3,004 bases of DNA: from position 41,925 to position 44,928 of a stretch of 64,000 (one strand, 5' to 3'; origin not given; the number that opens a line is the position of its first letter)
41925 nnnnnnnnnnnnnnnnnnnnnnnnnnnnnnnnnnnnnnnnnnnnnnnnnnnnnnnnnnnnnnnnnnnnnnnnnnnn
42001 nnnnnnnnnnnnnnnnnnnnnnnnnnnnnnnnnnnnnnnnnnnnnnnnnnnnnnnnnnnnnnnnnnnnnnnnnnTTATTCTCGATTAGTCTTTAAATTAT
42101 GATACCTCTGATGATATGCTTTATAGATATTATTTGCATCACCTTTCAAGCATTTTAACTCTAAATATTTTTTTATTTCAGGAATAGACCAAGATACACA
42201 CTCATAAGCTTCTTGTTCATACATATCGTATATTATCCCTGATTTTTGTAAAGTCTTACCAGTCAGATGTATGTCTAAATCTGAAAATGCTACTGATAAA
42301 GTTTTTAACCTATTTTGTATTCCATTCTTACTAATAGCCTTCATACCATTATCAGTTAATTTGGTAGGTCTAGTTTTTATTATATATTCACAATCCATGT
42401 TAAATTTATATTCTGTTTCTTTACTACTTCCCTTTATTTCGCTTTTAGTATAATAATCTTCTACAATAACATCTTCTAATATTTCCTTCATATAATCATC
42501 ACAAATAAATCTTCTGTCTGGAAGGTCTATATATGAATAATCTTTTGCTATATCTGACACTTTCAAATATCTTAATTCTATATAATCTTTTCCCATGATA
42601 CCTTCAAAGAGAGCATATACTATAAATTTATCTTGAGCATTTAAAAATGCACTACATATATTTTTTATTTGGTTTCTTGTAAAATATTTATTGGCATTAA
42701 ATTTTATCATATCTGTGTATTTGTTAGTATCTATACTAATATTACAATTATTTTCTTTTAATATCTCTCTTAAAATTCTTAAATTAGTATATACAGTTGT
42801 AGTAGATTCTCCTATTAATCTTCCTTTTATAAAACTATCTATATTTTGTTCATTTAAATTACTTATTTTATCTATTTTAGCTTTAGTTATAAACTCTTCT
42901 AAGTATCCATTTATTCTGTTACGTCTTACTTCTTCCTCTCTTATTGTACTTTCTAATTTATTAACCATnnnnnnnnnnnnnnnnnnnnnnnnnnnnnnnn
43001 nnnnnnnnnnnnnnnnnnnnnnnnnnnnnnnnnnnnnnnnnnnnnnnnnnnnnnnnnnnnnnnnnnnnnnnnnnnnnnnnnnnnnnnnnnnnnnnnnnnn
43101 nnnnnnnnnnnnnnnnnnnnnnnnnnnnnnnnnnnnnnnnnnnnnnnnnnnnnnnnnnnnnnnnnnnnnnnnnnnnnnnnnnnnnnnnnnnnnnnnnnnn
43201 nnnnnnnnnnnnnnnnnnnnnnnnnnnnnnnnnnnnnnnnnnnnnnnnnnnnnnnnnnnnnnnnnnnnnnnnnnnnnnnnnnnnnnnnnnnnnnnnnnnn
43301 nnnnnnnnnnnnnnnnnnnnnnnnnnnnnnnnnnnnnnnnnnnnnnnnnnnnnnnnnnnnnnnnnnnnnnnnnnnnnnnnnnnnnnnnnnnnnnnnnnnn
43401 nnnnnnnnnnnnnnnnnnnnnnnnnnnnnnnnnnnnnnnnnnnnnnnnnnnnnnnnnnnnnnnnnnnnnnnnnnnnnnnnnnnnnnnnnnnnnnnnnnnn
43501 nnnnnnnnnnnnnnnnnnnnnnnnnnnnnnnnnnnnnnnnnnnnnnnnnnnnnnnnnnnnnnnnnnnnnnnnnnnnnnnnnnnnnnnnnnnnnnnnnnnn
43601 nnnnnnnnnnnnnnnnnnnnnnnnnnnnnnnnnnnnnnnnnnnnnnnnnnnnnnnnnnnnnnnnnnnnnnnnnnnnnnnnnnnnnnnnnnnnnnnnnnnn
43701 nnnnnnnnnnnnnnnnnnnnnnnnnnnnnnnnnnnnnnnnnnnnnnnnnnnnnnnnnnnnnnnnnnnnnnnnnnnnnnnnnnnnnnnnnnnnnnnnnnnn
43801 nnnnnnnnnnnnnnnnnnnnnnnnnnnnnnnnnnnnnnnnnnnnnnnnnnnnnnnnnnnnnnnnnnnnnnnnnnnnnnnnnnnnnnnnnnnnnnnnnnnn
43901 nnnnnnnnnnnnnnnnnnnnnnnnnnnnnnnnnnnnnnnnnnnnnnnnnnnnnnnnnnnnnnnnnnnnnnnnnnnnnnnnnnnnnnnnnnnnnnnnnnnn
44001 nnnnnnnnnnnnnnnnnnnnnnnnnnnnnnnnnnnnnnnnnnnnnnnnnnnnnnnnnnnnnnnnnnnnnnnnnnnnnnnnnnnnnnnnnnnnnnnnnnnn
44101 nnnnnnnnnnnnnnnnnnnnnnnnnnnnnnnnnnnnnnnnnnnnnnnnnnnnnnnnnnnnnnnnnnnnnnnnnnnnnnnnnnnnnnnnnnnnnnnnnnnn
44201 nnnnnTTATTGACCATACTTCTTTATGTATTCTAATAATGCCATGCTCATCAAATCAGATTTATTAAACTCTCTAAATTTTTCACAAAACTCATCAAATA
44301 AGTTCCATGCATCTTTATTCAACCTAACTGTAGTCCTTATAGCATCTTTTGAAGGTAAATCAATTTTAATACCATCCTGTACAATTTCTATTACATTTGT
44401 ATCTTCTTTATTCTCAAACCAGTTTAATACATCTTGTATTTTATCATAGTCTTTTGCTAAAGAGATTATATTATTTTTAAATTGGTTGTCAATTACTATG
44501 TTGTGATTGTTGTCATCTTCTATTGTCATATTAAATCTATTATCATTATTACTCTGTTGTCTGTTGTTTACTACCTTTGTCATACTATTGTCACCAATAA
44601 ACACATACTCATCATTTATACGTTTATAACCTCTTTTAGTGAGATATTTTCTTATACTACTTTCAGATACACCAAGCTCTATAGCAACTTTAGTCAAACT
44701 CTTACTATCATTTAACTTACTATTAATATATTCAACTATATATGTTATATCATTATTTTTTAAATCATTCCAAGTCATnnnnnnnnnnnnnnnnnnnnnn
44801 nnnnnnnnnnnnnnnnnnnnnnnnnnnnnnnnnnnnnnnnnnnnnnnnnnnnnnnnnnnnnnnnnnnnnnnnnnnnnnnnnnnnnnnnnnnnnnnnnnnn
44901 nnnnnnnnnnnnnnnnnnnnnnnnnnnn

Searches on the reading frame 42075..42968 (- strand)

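Call 34: search_protein_families(library=pfam, proteins=[window:42075-42968:-], max_evalue=0.01)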
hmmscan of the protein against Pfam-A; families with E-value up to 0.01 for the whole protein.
window:42075-42968:- (297 aa): 0 families

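Call 69: search_protein_families(library=padloc, proteins=[window:42075-42968:-], max_evalue=0.001)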
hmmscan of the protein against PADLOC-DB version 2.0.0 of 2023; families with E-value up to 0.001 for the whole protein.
window:42075-42968:- (297 aa): 0 families

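Call 70: search_protein_families(library=phrogs, proteins=[window:42075-42968:-], max_evalue=0.00001)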
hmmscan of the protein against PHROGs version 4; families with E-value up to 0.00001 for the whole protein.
window:42075-42968:- (297 aa): 2 families
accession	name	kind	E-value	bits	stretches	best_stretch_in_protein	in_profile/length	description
phrog_10004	-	unknown function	9.2e-141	469.4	1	1-291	29-307/308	-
phrog_5830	-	integration and excision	6.1e-25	89.1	1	60-252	75-269/318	integrase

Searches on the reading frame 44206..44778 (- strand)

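Call 34: search_protein_families(library=pfam, proteins=[window:44206-44778:-], max_evalue=0.01)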
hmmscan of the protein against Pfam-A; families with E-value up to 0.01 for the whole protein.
window:44206-44778:- (190 aa): 1 family
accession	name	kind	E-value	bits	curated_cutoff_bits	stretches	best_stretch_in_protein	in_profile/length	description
PF23836.1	DUF7206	-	0.005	17.9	25.6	1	52-88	23-61/107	Family of unknown function (DUF7206)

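Call 69: search_protein_families(library=padloc, proteins=[window:44206-44778:-], max_evalue=0.001)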
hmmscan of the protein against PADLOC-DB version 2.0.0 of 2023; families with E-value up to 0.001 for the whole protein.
window:44206-44778:- (190 aa): 0 families
